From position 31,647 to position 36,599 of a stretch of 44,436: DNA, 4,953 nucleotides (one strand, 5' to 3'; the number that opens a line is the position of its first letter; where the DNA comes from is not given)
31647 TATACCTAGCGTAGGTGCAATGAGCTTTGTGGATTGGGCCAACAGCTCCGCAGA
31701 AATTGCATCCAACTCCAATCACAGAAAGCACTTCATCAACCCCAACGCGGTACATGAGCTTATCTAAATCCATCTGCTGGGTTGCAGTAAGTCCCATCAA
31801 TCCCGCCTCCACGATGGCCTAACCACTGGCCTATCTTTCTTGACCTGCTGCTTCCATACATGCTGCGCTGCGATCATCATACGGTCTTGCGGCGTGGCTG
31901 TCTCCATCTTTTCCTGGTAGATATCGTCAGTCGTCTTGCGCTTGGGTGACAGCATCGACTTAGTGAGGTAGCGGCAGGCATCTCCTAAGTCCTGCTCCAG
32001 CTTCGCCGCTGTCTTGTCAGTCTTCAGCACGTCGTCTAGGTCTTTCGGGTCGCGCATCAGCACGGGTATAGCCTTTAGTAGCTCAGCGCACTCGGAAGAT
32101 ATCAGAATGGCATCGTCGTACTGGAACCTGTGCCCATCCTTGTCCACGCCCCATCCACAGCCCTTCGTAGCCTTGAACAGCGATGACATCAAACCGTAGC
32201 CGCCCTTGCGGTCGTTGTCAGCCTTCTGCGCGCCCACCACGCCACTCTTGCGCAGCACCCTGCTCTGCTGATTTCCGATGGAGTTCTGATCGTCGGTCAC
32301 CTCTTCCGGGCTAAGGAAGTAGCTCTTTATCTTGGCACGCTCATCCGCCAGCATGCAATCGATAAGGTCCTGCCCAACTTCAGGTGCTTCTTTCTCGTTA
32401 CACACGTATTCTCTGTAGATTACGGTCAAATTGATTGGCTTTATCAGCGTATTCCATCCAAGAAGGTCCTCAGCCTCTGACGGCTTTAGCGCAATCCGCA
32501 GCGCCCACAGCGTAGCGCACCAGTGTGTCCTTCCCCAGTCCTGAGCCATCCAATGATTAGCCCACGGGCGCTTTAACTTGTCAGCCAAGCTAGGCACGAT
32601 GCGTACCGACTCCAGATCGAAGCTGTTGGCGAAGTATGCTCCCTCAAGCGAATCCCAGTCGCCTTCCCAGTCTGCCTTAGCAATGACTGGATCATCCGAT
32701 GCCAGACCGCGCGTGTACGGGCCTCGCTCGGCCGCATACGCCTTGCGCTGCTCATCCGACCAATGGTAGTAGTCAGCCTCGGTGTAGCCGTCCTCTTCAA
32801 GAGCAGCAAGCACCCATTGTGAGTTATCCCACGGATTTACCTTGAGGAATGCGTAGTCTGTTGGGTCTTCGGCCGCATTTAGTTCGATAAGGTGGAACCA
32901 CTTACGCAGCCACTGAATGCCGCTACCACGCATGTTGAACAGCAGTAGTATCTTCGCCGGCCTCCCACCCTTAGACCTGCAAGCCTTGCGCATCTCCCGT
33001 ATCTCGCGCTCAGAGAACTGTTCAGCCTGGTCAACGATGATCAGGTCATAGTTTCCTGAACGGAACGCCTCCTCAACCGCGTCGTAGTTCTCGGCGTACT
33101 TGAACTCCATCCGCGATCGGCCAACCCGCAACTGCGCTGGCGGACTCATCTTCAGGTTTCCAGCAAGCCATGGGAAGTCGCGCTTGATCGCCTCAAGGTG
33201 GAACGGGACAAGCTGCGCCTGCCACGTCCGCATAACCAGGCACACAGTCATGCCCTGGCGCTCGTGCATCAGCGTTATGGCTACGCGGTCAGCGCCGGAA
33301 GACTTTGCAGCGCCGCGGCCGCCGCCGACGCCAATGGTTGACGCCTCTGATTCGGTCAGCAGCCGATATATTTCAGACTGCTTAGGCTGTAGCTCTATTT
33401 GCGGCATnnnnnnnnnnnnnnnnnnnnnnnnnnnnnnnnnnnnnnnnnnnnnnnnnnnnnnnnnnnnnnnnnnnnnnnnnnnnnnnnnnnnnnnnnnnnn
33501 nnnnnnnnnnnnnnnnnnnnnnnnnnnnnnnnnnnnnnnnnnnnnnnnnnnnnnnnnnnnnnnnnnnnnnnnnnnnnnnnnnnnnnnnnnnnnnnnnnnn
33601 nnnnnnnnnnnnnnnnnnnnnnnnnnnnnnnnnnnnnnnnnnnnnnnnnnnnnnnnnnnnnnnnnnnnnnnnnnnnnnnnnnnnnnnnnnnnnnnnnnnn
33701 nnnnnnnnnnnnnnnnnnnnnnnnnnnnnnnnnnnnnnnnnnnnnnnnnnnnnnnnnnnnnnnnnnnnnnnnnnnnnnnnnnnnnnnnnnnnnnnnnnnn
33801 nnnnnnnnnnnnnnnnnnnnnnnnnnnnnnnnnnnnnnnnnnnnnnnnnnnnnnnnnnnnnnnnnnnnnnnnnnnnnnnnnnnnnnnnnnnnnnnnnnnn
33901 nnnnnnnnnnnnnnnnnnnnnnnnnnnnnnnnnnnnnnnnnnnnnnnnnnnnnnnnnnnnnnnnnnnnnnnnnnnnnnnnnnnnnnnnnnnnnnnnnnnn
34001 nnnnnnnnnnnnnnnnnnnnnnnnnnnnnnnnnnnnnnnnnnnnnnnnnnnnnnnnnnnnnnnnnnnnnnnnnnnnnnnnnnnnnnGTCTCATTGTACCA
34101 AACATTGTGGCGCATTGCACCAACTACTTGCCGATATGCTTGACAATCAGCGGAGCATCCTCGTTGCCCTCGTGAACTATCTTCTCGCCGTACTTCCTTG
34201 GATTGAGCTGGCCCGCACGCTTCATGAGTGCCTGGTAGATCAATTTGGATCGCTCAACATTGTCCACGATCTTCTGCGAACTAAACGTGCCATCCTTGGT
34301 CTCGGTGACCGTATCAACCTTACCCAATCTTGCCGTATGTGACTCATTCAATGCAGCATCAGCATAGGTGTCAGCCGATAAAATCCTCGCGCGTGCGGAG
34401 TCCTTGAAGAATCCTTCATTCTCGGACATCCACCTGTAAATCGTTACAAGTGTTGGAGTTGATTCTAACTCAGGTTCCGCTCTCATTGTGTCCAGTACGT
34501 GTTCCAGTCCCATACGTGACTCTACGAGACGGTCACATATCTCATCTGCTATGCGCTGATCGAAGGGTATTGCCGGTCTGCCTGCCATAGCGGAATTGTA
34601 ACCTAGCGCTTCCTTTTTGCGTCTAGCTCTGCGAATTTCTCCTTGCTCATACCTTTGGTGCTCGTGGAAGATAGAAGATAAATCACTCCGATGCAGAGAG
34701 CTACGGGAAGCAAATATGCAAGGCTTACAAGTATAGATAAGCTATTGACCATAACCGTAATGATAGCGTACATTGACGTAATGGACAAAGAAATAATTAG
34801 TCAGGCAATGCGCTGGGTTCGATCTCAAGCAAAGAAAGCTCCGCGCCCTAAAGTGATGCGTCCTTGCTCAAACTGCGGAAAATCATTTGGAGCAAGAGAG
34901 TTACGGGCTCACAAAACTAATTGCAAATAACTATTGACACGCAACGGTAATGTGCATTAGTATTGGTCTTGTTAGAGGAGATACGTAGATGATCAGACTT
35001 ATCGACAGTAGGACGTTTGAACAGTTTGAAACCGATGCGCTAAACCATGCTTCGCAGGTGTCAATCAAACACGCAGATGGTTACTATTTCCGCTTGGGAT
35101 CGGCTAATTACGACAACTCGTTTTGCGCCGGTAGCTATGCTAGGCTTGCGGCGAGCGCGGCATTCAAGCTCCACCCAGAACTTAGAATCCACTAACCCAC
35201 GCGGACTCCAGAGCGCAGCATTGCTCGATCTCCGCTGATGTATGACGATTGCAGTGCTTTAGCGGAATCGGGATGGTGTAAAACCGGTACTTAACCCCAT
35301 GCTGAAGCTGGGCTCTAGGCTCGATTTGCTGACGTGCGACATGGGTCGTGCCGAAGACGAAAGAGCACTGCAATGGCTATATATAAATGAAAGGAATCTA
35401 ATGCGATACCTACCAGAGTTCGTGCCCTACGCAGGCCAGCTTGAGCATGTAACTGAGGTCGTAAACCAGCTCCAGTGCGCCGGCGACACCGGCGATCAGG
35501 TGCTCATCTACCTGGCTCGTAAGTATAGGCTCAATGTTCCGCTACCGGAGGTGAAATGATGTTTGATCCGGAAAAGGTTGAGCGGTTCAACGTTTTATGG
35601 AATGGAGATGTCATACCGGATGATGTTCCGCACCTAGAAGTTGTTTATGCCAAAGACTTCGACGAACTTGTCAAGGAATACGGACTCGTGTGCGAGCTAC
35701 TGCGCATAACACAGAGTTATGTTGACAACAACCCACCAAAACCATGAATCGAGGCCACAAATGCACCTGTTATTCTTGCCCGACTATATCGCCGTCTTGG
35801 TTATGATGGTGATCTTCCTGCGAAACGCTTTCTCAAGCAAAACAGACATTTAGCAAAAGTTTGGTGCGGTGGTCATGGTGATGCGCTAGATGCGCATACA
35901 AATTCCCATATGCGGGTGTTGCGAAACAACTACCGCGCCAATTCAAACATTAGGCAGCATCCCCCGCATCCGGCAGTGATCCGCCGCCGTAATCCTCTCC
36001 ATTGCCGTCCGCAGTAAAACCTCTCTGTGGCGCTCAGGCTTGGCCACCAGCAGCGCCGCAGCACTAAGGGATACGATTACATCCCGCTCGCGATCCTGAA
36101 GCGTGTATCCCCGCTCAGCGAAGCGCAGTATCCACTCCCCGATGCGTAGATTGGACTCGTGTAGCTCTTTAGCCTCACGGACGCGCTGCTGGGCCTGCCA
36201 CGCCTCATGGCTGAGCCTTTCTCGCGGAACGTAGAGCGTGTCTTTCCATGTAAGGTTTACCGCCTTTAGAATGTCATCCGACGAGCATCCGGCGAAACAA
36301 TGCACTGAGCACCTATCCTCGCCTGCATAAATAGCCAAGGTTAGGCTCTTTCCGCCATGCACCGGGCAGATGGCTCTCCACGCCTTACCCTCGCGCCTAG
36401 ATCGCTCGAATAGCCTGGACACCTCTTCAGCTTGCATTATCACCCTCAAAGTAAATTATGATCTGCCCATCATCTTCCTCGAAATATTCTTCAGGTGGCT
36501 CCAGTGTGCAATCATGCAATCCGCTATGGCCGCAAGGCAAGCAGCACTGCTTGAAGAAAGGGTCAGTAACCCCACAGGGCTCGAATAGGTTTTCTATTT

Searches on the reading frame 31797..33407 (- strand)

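Call 40: search_protein_families(library=phrogs, proteins=[window:31797-33407:-], max_evalue=0.001)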
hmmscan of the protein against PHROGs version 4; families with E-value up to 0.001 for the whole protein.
window:31797-33407:- (536 aa): 1 family
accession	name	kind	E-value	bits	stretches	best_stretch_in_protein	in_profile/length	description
phrog_3717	-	head and packaging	0.00062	20.3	0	12-158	13-163/277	terminase large subunit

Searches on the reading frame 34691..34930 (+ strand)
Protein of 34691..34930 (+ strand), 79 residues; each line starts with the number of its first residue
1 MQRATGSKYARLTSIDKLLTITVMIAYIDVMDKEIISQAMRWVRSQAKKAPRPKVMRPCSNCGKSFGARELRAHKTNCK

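Call 20: search_protein_families(library=pfam, proteins=[window:34691-34930:+], max_evalue=0.01)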
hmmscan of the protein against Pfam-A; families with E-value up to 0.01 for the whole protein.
window:34691-34930:+ (79 aa): 1 family
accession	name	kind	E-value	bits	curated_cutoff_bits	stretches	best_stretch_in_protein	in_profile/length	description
PF13913.12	zf-C2HC_2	-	7.7e-05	22.7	27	1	56-79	2-25/25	zinc-finger of a C2HC-type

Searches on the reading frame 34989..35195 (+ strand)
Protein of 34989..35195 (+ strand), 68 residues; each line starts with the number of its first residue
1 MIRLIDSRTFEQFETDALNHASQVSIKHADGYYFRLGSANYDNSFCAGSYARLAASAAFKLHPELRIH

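Call 20: search_protein_families(library=pfam, proteins=[window:34989-35195:+], max_evalue=0.01)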
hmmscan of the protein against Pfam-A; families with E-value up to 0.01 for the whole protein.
window:34989-35195:+ (68 aa): 0 families

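Call 28: find_encoding_contigs(protein=window:34989-35195:+, flank=10000, max_places=10)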
Protein window:34989-35195:+ (68 aa): 8 contigs read that carry it; 8 places shown.
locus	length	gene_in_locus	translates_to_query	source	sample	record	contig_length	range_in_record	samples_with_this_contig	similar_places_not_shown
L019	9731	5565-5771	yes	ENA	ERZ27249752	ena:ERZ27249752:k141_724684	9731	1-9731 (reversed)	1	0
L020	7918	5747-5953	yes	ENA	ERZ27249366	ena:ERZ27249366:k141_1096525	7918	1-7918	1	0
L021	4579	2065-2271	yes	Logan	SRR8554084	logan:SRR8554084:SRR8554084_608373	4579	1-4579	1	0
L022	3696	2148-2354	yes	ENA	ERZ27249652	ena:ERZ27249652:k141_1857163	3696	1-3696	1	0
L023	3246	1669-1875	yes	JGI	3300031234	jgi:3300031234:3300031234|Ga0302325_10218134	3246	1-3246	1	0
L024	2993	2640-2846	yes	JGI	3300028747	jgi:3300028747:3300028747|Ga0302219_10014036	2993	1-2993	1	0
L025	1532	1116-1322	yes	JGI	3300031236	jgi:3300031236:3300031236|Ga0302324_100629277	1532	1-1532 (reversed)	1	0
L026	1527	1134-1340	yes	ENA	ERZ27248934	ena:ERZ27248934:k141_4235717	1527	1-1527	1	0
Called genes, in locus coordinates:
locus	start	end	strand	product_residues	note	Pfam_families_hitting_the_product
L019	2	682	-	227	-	?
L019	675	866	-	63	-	-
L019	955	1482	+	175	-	-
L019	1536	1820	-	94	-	-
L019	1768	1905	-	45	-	-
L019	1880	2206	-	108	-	-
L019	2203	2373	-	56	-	-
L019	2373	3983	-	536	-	-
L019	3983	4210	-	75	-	-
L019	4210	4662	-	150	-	-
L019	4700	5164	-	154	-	PF20901:Sf6_terminase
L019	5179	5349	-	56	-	-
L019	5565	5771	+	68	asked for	-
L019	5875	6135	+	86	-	-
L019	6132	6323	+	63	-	-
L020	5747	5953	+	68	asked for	-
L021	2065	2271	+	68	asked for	-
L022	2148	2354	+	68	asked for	-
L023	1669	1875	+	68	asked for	-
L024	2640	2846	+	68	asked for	-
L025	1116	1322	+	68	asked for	-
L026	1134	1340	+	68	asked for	-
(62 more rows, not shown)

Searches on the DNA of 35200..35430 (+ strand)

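Call 35: build_rna_model(alignment_id=A2, structure=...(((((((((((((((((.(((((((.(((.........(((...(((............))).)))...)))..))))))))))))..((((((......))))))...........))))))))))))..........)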
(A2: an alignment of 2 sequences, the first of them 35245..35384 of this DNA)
Model R1 built from alignment A2 (2 sequences, 142 columns); structure: as given.
model positions 142; base pairs 39; branch points 1; effective number of sequences 0.91; information 0.59 bits per position. Calibrated on 0.2 Mb of random sequence (short: E-values are rough).
structure used (alignment columns):
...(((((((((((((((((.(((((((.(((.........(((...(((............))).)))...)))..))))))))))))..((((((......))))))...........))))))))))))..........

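Call 37: search_with_rna_model(model_id=R1, sources=[window, L012, L018], filters=off, max_evalue=10)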
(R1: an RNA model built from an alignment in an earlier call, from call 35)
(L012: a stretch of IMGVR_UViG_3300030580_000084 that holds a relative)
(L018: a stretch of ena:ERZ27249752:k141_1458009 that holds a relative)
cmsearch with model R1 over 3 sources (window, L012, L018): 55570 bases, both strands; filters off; matches with E-value up to 10: 24.
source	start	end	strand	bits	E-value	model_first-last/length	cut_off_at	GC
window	43444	43585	+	167.4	3.9e-37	1-142/142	no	0.51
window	35245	35384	+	162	7.2e-36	1-142/142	no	0.51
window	26550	26685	-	25.9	0.00028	1-142/142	no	0.53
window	35238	35377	-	17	0.032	1-142/142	no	0.53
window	36327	36394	-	15.1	0.09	1-142/142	no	0.57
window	43437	43578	-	11.7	0.57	1-142/142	no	0.54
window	10584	10631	+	11.6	0.6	1-142/142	no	0.58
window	21101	21195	-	10.8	0.92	1-142/142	no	0.55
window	30308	30352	-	10.5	1.1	1-142/142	no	0.42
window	44174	44215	-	9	2.4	1-142/142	no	0.6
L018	886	927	-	9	2.4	1-142/142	no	0.6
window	14488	14551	+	8.2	3.6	1-142/142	no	0.61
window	30949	30994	+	7.9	4.3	1-142/142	no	0.57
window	7070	7180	+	7.6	4.9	1-142/142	no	0.46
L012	2408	2550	+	7.6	5.1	1-142/142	no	0.64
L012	3664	3731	+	7.3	5.8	1-142/142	no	0.63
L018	100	135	+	7.2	6.2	1-142/142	no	0.47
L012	4879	4929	+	6.4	9.5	1-142/142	no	0.41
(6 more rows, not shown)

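Call 50: search_with_rna_model(model_id=R1, sources=[L031, L032, L033], filters=off, max_evalue=5)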
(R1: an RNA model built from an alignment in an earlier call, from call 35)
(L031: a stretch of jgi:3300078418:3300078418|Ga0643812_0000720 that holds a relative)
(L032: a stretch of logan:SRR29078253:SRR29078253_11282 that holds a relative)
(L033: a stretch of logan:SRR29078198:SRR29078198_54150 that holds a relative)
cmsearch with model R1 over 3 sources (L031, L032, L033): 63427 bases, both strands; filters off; matches with E-value up to 5: 9.
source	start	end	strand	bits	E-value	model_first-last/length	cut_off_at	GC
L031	2359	2408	-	13.2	0.28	1-142/142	no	0.48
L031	2368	2413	+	10.4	1.3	1-142/142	no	0.48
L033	5733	5856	-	9.9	1.7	1-142/142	no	0.6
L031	15113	15187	-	9.7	1.9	1-142/142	no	0.49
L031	15007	15101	+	8.5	3.5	1-142/142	no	0.52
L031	9149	9290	-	8.4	3.7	1-142/142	no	0.54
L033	9861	9943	-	8.3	3.8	1-142/142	no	0.7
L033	14709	14783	-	8.3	3.9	1-142/142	no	0.56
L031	7780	7836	+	8.1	4.4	1-142/142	no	0.63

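Call 64: search_with_rna_model(model_id=R1, sources=[L038, L039, L040, L041, L042, L043, L044, L045, L046, L047, L048, L049, L050, L051, L052, L053, L054, L055, L056, L057, L058, L059, L060, L061, L062, L063, L064, L065, L066, L067, L068, L069, L070, L071, L072, L073, L074, L075, L076, L077, L078, L079, L080, L081, L082, L083, L084, L085, L086, L087, L088, L089, L090, L091, L092, L093, L094, L034, L036, L037], filters=default, max_evalue=5)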
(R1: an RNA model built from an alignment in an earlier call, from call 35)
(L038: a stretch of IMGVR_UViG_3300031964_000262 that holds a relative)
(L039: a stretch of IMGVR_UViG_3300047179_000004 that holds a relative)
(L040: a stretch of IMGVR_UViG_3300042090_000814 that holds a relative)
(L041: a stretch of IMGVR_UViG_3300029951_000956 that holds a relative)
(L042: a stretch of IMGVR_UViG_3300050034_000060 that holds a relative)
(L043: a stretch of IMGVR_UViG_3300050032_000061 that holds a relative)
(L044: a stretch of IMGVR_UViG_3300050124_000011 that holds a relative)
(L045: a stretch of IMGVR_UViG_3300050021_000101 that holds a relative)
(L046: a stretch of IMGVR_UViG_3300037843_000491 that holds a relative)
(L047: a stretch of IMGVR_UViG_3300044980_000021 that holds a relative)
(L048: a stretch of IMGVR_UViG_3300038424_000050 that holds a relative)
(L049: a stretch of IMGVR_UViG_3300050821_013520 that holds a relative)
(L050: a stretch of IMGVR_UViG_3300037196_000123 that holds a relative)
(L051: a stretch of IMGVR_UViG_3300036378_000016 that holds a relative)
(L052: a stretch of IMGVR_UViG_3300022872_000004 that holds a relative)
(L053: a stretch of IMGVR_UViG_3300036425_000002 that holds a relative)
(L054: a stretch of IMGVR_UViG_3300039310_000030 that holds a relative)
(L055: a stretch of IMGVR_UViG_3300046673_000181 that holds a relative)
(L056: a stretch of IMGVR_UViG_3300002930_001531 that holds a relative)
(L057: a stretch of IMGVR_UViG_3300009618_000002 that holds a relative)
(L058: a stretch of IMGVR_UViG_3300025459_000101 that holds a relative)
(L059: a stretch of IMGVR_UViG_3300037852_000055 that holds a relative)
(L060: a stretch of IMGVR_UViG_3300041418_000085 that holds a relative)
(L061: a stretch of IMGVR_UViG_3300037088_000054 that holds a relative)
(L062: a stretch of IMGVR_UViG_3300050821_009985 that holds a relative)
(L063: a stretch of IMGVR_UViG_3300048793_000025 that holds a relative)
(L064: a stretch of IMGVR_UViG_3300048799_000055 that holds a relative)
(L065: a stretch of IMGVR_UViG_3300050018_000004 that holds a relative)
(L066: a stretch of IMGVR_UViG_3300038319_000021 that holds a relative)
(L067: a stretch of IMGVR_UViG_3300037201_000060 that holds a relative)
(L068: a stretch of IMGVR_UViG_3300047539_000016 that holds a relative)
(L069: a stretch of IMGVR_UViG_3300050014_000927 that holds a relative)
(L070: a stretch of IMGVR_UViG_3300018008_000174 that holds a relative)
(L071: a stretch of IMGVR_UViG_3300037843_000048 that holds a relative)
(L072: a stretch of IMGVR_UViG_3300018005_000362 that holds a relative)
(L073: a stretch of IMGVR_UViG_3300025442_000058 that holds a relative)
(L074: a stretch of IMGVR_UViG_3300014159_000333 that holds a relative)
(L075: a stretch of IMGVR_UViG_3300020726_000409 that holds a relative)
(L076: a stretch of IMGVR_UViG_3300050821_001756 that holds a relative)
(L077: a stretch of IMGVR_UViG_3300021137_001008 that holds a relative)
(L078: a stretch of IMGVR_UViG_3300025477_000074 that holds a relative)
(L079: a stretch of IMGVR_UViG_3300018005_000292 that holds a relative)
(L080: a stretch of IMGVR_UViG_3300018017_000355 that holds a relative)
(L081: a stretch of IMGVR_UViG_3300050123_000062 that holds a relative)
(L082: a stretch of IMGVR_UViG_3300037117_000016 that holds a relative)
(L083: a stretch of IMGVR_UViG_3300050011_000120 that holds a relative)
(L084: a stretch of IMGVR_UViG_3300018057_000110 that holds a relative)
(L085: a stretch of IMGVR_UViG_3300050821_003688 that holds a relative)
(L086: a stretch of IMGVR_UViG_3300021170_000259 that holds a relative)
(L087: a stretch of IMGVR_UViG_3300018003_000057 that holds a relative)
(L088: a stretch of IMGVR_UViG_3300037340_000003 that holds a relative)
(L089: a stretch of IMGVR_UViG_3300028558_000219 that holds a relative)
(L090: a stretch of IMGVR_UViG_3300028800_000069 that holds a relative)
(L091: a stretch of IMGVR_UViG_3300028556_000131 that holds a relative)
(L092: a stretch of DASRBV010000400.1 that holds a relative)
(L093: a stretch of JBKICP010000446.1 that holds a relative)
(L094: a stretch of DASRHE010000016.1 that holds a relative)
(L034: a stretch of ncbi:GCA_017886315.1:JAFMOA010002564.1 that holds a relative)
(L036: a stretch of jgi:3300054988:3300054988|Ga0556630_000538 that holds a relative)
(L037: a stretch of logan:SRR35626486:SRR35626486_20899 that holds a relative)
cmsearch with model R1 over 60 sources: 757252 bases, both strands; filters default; matches with E-value up to 5: 0.
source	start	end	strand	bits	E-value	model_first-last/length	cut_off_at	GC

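Call 96: search_rna_families(source=window, start=35200, end=35430, threshold=evalue, max_evalue=10, show_alignments=2)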
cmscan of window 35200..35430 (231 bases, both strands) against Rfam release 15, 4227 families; matches with E-value up to 10: 3.
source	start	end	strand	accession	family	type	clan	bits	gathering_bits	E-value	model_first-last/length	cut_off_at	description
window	35295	35366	+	RF01276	sR53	Gene; snRNA; snoRNA; CD-box;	-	14.7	49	0.26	1-60/60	no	Small nucleolar RNA sR53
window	35250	35314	+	RF03492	mir-878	Gene; miRNA;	-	12.8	80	6.9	1-76/76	no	mir-878 microRNA precursor family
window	35350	35403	+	RF01306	sR52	Gene; snRNA; snoRNA; CD-box;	-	10.8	50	5.9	1-60/60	no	Small nucleolar RNA sR52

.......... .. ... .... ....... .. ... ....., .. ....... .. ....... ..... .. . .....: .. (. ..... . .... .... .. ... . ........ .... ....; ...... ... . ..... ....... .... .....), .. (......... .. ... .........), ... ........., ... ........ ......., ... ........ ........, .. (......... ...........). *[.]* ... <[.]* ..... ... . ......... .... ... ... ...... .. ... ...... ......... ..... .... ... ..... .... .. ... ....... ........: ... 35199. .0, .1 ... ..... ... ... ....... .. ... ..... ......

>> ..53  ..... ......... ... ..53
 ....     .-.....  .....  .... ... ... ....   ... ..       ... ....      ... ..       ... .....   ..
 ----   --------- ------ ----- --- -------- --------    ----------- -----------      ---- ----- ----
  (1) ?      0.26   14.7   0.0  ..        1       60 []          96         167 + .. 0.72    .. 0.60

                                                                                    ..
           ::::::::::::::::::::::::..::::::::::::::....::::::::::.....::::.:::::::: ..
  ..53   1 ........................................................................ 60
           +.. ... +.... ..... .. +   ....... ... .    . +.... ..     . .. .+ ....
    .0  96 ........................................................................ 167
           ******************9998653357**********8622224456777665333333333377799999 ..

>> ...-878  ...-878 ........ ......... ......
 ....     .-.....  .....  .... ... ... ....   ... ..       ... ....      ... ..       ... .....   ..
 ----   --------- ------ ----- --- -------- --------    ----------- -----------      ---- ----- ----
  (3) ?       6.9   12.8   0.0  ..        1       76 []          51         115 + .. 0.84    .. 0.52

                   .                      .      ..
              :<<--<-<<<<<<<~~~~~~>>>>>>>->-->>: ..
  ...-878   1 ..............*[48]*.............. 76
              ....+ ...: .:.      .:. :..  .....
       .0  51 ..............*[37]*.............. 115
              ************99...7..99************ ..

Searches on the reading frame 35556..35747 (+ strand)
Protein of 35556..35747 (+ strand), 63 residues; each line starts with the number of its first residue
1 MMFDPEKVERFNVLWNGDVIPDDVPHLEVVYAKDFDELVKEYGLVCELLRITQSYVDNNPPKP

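Call 20: search_protein_families(library=pfam, proteins=[window:35556-35747:+], max_evalue=0.01)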
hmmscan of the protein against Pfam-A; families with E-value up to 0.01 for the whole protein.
window:35556-35747:+ (63 aa): 0 families

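Call 32: find_encoding_contigs(protein=window:35556-35747:+, flank=5000, max_places=10)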
Protein window:35556-35747:+ (63 aa): 6 contigs read that carry it; 6 places shown.
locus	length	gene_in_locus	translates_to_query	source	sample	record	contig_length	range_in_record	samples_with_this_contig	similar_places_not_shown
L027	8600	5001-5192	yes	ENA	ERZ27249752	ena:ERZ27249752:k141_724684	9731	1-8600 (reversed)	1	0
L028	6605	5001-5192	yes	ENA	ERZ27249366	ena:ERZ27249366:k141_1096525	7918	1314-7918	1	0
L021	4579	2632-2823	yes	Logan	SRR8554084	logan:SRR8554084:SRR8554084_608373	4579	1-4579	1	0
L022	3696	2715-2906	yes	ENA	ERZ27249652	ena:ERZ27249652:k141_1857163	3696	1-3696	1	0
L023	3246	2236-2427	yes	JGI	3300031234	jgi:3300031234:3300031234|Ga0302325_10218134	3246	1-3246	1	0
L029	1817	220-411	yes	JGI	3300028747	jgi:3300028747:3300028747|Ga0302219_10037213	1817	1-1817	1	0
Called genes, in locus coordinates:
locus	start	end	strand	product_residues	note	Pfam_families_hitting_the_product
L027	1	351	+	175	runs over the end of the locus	-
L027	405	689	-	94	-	-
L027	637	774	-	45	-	-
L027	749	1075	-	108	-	-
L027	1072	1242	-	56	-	-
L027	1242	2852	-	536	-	-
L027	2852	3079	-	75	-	-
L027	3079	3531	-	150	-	-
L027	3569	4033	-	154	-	PF20901:Sf6_terminase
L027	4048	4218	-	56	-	-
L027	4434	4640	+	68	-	-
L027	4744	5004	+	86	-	-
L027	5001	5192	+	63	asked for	-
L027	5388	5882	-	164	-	-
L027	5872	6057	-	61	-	-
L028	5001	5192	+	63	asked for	-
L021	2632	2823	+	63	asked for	-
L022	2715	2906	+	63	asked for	-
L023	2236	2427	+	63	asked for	-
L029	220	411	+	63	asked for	-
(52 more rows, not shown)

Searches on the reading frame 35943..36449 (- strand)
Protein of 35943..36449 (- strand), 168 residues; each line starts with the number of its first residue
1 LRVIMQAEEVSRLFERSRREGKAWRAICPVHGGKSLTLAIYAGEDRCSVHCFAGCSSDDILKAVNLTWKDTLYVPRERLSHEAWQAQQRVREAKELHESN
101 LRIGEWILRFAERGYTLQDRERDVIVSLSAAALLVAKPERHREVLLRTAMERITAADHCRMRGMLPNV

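Call 20: search_protein_families(library=pfam, proteins=[window:35943-36449:-], max_evalue=0.01)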
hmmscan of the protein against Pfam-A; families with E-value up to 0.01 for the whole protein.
window:35943-36449:- (168 aa): 1 family
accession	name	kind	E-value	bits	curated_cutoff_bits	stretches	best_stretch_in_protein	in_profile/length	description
PF01807.25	Zn_ribbon_DnaG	-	0.004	17.4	24.9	1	18-60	26-66/98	CHC2 zinc finger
